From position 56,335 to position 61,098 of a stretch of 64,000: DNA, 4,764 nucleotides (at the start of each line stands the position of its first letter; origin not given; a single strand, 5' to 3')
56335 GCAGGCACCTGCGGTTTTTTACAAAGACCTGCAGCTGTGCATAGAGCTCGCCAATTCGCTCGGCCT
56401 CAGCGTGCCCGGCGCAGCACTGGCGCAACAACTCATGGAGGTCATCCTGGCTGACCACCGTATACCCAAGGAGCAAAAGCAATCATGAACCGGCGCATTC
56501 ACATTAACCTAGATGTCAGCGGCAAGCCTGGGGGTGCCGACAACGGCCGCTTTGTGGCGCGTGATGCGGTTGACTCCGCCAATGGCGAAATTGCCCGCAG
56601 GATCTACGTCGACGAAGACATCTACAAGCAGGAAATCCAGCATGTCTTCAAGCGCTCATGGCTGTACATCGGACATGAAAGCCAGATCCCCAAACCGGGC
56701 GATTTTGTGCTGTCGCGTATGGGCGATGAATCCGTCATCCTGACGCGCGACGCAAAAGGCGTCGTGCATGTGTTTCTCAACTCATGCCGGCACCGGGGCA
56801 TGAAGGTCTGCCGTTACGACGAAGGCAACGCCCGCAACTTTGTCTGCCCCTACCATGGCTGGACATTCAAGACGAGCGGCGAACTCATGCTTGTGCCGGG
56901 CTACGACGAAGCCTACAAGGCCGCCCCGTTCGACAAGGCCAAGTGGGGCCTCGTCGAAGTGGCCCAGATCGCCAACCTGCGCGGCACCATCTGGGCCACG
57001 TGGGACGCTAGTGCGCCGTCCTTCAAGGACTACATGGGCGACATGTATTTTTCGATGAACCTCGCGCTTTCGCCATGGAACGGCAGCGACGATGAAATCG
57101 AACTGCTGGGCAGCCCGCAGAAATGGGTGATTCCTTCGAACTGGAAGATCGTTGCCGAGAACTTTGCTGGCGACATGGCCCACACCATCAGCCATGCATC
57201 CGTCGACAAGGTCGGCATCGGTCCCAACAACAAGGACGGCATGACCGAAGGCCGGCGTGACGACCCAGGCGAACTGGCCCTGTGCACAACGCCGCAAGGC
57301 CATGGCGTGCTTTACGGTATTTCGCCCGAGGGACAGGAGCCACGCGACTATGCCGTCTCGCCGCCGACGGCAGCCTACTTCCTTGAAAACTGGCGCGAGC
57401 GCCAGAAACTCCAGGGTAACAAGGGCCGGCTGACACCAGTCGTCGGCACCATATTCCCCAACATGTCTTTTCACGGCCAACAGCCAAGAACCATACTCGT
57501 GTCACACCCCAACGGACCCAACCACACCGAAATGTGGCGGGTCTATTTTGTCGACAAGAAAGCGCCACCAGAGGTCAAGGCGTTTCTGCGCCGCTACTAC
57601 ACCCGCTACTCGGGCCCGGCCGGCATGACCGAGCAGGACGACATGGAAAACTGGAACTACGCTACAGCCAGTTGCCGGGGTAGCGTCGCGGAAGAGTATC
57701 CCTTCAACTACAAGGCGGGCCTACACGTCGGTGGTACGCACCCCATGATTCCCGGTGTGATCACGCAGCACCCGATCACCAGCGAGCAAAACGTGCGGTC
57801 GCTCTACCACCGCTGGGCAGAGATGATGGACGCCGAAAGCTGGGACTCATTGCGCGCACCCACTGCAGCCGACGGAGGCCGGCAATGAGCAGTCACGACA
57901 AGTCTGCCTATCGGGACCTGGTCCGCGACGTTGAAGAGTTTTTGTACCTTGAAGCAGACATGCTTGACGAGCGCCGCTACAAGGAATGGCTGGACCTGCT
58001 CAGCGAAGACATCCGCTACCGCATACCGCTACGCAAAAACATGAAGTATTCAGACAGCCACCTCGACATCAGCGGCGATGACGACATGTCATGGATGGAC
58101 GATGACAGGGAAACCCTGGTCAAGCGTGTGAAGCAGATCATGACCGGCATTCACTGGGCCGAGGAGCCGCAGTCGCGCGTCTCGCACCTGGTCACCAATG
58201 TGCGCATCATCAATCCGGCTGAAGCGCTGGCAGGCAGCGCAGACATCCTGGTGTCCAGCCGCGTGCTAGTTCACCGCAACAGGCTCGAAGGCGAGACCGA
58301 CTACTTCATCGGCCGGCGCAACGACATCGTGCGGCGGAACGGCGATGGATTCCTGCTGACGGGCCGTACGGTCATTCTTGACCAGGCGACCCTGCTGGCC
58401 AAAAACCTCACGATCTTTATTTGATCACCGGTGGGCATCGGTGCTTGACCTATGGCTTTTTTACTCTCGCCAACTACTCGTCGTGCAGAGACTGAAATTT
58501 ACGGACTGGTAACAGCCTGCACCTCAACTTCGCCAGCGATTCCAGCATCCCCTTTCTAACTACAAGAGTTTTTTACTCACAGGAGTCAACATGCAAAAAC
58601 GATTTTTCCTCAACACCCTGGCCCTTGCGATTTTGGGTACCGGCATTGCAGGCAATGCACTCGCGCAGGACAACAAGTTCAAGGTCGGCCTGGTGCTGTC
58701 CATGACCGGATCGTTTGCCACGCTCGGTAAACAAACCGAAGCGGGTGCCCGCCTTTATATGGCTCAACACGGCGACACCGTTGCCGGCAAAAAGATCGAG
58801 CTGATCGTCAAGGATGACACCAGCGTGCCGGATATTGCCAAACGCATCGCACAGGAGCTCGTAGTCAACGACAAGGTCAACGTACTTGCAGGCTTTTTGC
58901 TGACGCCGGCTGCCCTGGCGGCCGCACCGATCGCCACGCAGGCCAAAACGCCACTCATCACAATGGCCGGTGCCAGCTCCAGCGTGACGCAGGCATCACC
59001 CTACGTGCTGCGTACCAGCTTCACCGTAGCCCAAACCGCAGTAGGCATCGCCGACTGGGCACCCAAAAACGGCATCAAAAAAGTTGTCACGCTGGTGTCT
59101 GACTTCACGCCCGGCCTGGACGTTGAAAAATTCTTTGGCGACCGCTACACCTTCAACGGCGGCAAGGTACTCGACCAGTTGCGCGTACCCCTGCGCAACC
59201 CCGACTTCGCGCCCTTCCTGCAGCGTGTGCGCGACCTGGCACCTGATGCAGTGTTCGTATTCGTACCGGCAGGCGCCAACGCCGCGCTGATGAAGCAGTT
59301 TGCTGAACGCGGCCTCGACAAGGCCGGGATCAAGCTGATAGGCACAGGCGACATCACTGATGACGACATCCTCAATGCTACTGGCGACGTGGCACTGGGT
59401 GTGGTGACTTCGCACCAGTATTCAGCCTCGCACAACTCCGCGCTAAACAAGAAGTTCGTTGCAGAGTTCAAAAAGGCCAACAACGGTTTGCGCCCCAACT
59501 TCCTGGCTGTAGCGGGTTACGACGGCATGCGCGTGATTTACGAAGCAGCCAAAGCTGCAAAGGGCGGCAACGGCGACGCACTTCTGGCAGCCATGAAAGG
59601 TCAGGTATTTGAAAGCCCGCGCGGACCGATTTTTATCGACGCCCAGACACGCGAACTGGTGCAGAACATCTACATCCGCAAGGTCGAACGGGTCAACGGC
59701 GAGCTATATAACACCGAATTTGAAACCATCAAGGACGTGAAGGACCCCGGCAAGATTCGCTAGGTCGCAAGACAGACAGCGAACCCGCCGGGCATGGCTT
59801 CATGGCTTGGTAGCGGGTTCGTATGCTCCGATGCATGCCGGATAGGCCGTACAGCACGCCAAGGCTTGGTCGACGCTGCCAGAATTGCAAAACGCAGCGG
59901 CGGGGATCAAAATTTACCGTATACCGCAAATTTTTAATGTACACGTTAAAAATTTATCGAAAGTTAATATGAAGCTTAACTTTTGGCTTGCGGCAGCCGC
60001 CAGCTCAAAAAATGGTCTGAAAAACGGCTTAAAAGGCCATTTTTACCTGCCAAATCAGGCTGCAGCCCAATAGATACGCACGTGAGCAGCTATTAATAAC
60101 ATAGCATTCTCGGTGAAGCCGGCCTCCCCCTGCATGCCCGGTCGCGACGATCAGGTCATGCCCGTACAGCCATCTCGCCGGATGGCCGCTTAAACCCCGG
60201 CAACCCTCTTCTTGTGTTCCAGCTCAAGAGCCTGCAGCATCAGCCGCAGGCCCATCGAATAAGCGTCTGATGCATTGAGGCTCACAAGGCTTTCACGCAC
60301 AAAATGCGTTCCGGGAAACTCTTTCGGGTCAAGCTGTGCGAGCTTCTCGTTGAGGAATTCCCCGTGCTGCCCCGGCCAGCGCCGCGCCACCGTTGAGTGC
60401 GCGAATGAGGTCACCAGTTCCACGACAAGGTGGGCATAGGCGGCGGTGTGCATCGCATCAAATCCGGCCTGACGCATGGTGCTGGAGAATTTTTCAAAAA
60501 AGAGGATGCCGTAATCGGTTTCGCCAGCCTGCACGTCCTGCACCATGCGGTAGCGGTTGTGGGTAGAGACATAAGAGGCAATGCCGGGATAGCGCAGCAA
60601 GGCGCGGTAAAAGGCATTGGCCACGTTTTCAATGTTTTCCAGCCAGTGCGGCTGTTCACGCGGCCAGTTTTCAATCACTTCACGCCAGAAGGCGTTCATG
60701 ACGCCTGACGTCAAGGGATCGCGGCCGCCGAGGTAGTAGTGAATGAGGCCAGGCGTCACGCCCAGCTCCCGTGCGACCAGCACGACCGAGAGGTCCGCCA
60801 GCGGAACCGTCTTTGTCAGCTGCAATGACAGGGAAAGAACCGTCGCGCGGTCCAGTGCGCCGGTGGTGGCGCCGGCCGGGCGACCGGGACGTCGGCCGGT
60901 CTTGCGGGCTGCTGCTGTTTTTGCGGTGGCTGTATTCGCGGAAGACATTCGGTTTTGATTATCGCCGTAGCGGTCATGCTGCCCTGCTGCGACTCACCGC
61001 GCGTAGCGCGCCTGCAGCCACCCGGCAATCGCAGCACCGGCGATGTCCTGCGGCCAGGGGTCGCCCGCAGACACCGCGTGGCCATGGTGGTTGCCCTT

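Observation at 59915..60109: Family of structured, AT-rich, about 190 bp non-coding repeats (five copies in 64 kb)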

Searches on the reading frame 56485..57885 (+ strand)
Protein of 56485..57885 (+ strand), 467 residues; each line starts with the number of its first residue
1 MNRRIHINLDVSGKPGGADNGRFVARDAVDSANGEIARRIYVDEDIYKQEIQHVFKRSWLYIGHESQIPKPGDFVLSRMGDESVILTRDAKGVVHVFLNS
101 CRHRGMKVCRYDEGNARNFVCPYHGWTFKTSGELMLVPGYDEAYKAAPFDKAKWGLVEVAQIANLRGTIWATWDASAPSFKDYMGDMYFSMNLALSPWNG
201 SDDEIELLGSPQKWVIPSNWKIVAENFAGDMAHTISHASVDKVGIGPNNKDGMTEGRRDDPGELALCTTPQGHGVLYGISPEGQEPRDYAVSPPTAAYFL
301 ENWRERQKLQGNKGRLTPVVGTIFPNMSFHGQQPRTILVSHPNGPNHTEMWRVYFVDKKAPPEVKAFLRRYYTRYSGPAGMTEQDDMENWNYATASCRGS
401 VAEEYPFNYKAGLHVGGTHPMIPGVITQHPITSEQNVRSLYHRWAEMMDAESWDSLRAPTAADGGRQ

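Call 21: find_related_loci(query=window:56485-57885:+, collection=genome_contigs, flank=10000)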
Query window:56485-57885:+ (467 aa) in genome_contigs; peptide patterns used: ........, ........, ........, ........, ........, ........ (x = any residue, [..] = any of these).
599 stretches matched a pattern (row limit reached: there are more); 595 encode a relative of the query (tblastn E <= 1e-3); the best 80 are kept; 80 distinct loci.
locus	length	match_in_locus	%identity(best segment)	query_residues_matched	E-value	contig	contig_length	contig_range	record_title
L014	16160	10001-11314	68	19-461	0e+0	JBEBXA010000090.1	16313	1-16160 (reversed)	MAG: Pigmentiphaga sp. isolate T2.bin.4 NODE_12573_length_16313_cov_11.157092, whole genome shotgun sequence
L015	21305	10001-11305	62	25-464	0e+0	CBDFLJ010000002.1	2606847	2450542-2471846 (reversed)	MAG: Alphaproteobacteria bacterium isolate 1b7322cf-0fa0-4cdd-8357-c9917fa2ed58 genome assembly, contig: contig_2, whole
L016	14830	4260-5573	62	23-465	0e+0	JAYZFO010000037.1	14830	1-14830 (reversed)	MAG: Pseudomonadota bacterium isolate XB_MAG168 DB_MAG168_0037, whole genome shotgun sequence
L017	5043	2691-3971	61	25-456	0e+0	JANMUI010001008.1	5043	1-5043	MAG: Betaproteobacteria bacterium isolate SOY_29_concoct_125_sub SOY_29_k141_4825485, whole genome shotgun sequence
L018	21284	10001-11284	61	25-457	0e+0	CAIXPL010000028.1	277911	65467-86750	MAG: uncultured proteobacterium isolate C24_bin-1825 genome assembly, contig: bin-1825:28/38, whole genome shotgun seque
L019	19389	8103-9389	61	23-456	0e+0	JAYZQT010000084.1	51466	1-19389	MAG: Pseudomonadota bacterium isolate XB_MAG43 DB_MAG43_0084, whole genome shotgun sequence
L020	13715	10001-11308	61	25-463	0e+0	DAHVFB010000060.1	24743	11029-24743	MAG TPA_asm: Deltaproteobacteria bacterium isolate clean291 NODE_60_length_24743_cov_6.348432, whole genome shotgun sequ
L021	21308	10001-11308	60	22-462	0e+0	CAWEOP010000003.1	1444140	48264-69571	MAG: uncultured Gammaproteobacteria bacterium isolate MFD02242.bin.1.297 genome assembly, contig: contig_1964, whole gen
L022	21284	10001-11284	61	25-457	0e+0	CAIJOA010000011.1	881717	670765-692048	MAG: uncultured Rhodospirillales bacterium isolate Umea2_bin-0321 genome assembly, contig: bin-0321:11/50, whole genome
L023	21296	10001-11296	60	25-458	0e+0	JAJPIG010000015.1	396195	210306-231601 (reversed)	MAG: Proteobacteria bacterium isolate Centralia_MAG_294 k107_18798512, whole genome shotgun sequence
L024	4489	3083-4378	60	25-461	0e+0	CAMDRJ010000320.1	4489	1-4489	MAG: Klebsiella pneumoniae isolate TH-11nov19-3 genome assembly, contig: TH-11nov19-C48044, whole genome shotgun sequenc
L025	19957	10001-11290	60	25-456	0e+0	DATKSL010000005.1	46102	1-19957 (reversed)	MAG TPA_asm: Candidatus Binataceae bacterium isolate SMAG_U14053 k141_634879, whole genome shotgun sequence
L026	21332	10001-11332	58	25-466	0e+0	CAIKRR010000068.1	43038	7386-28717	MAG: uncultured proteobacterium isolate Umea2p1_bin-0937 genome assembly, contig: bin-0937:68/98, whole genome shotgun s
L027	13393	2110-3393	60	24-456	3e-180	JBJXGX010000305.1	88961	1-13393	MAG: Burkholderiales bacterium isolate F1F2.bin.163 k127_4600278, whole genome shotgun sequence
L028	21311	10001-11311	59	11-458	2e-180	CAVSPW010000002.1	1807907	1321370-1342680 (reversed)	MAG: uncultured Alphaproteobacteria bacterium isolate MFD01299.bin.1.188 genome assembly, contig: contig_12664, whole ge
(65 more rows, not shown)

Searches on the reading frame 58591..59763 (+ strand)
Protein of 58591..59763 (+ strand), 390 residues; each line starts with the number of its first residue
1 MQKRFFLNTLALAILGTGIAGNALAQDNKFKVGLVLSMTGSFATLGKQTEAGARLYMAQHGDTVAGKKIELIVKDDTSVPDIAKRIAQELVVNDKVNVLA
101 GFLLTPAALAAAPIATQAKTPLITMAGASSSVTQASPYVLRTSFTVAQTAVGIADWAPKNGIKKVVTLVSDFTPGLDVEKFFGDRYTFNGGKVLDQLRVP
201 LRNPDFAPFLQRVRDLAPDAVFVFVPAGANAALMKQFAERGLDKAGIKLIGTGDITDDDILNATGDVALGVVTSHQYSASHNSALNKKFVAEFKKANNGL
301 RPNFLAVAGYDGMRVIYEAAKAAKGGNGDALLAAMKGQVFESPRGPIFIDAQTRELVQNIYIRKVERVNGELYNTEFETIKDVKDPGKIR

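Call 28: search_protein_families(library=pfam, proteins=[window:58591-59763:+])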
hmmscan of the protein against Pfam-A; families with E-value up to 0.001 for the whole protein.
window:58591-59763:+ (390 aa): 3 families
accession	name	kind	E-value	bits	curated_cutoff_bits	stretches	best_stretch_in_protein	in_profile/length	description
PF13458.12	Peripla_BP_6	-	2.6e-71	241.5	31.7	1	30-366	2-339/343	Periplasmic binding protein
PF13433.12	Peripla_BP_5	-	3.6e-32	112.3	27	1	31-366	2-337/363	Periplasmic binding protein domain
PF01094.35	ANF_receptor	-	3.1e-16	59.8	25.4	1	64-351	20-336/353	Receptor family ligand binding region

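Call 63: find_encoding_contigs(protein=window:58591-59763:+, flank=10000, max_places=10)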
Protein window:58591-59763:+ (390 aa): no gene with exactly this product is on record in the collection.

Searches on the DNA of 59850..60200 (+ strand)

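Call 15: search_dna_similar(query=window:59905-60115:+, collection=plasmids, mode=distant, max_evalue=0.001, max_rows=40)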
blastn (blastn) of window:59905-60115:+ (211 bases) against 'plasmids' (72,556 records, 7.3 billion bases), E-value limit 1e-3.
No match.

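Call 24: search_rna_families(source=window, start=59850, end=60200, threshold=evalue, max_evalue=10)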
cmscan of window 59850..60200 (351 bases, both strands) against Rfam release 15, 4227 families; matches with E-value up to 10: 1.
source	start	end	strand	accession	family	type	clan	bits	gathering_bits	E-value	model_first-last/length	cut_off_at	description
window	59918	59986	-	RF02761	sR084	Gene; sRNA;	-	14.8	95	2.5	1-78/78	no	sR084 sRNA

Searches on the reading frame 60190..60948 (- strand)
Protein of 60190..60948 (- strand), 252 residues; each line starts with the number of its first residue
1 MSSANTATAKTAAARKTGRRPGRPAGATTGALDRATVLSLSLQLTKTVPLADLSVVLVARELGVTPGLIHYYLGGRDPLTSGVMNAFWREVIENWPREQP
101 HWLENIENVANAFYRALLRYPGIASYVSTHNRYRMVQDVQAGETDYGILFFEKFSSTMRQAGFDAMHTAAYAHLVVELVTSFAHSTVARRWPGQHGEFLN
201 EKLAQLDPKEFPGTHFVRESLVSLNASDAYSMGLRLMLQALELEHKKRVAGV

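Call 28: search_protein_families(library=pfam, proteins=[window:60190-60948:-])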
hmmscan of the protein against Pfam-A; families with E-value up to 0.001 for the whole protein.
window:60190-60948:- (252 aa): 1 family
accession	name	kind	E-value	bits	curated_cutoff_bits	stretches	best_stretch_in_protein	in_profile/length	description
PF02909.22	TetR_C_1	-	2e-06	28.1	21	1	99-242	5-143/146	Tetracyclin repressor-like, C-terminal domain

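Call 64: find_homologous_proteins(query=window:60190-60948:-, max_evalue=1e-30)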
Query window:60190-60948:- (252 aa): 126 proteins with E <= 1e-30 among 1932 candidates; the best 120 are listed.
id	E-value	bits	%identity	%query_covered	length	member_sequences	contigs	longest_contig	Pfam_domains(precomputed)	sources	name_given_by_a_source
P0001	6.8e-164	561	100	100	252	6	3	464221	PF02909.23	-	-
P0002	1.5e-136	472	84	98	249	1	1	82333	PF02909.23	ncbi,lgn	ncbi:MAG: TetR/AcrR family transcriptional regulator C-terminal domain-containing protein [Pseudomon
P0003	9.9e-125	433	77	99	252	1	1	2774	PF02909.23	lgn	-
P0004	5.9e-124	431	78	98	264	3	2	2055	PF02909.23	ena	-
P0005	1.5e-109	384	70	91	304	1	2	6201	PF02909.23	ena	-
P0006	6.9e-108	378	76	87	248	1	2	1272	PF02909.23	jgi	jgi:AcrR family transcriptional regulator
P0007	1.6e-106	374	71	90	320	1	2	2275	PF02909.23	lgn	-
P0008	1.9e-104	367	69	90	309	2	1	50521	-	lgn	-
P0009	9.3e-100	352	70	84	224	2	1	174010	PF02909.23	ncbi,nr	ncbi:transcriptional regulator [Variovorax sp. WS11]|nr:transcriptional regulator [Variovorax sp. WS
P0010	1.3e-99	351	69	88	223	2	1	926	PF02909.23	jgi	jgi:AcrR family transcriptional regulator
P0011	1.6e-97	344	64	94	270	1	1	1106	PF02909.23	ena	-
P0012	9.3e-97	342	61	96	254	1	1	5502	PF02909.23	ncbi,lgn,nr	ncbi:MAG TPA: TetR/AcrR family transcriptional regulator C-terminal domain-containing protein [Ramli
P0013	1.4e-96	341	63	92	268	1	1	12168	PF02909.23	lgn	-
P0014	1.4e-96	341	65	96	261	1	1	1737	PF02909.23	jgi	jgi:AcrR family transcriptional regulator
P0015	1.7e-93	331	59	91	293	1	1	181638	PF02909.23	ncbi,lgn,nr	ncbi:TPA: TetR/AcrR family transcriptional regulator [Burkholderia cenocepacia]|nr:TetR/AcrR family 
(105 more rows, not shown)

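Call 65: find_encoding_contigs(protein=P0001, flank=10000, max_places=10)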
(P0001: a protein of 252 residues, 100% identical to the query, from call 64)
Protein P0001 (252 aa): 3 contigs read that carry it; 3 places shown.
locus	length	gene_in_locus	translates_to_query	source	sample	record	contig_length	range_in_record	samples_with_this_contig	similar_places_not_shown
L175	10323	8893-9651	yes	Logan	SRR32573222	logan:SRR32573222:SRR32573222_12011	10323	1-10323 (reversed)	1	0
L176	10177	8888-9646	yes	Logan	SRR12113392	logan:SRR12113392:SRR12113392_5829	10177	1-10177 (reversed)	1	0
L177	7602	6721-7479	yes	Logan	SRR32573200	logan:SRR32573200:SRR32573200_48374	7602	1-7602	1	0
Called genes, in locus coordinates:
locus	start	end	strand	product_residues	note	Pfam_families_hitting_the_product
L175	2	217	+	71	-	?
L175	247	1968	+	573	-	PF00072:Response_reg, PF00512:HisKA, PF02518:HATPase_c, PF13589:HATPase_c_3 (weak), PF00072:Response_reg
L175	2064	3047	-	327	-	PF03401:TctC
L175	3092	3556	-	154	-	PF13279:4HBT_2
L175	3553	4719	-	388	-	PF01494:FAD_binding_3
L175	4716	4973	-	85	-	-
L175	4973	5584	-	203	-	PF00903:Glyoxalase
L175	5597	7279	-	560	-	PF00501:AMP-binding, PF13193:AMP-binding_C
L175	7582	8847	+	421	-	-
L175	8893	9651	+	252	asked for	PF02909:TetR_C_1 (weak)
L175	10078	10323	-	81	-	?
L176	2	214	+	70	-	?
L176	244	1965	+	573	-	PF00072:Response_reg, PF00512:HisKA, PF02518:HATPase_c, PF13589:HATPase_c_3 (weak), PF00072:Response_reg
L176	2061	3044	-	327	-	PF03401:TctC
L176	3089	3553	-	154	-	PF13279:4HBT_2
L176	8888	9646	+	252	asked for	PF02909:TetR_C_1 (weak)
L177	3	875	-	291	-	?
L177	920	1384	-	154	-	PF13279:4HBT_2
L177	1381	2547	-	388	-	PF01494:FAD_binding_3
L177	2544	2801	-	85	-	-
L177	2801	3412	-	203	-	PF00903:Glyoxalase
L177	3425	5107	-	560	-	PF00501:AMP-binding, PF13193:AMP-binding_C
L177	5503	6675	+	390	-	-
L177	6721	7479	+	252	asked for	PF02909:TetR_C_1 (weak)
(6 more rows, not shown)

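Call 66: find_encoding_contigs(protein=P0002, flank=10000, max_places=10)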
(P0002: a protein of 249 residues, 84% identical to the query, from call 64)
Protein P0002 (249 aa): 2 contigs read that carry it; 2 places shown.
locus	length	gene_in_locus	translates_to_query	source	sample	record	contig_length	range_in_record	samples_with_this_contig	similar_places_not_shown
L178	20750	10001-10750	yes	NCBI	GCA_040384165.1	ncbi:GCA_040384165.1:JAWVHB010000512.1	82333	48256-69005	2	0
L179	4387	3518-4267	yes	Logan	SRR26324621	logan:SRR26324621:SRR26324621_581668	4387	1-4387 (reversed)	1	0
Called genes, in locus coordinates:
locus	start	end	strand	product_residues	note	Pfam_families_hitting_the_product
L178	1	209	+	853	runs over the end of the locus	PF02687:FtsX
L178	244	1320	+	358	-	PF00586:AIRS, PF02769:AIRS_C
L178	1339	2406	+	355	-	PF00581:Rhodanese, PF26341:AAA_SelU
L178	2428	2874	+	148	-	PF01152:Bac_globin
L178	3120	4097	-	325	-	PF03401:TctC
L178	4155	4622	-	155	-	PF13279:4HBT_2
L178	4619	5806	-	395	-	PF01494:FAD_binding_3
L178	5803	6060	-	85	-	-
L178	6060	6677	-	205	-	PF00903:Glyoxalase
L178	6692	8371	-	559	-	PF00501:AMP-binding, PF13193:AMP-binding_C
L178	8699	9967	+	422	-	-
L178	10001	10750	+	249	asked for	PF02909:TetR_C_1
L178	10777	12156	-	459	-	PF13449:Phytase-like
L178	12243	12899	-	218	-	PF01713:Smr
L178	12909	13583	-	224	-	PF20582:UPF0758_N, PF04002:RadC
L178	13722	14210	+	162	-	PF00254:FKBP_C (weak)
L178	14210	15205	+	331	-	PF02401:LYTB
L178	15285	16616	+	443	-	PF02403:Seryl_tRNA_N, PF00587:tRNA-synt_2b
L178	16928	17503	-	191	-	PF00072:Response_reg, PF00196:GerE, PF08281:Sigma70_r4_2 (weak)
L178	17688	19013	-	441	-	PF00579:tRNA-synt_1b, PF07411:DUF1508 (weak)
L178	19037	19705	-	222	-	PF02163:Peptidase_M50 (weak)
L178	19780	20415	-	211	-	PF01300:Sua5_yciO_yrdC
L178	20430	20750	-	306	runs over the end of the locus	PF00892:EamA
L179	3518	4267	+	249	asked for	PF02909:TetR_C_1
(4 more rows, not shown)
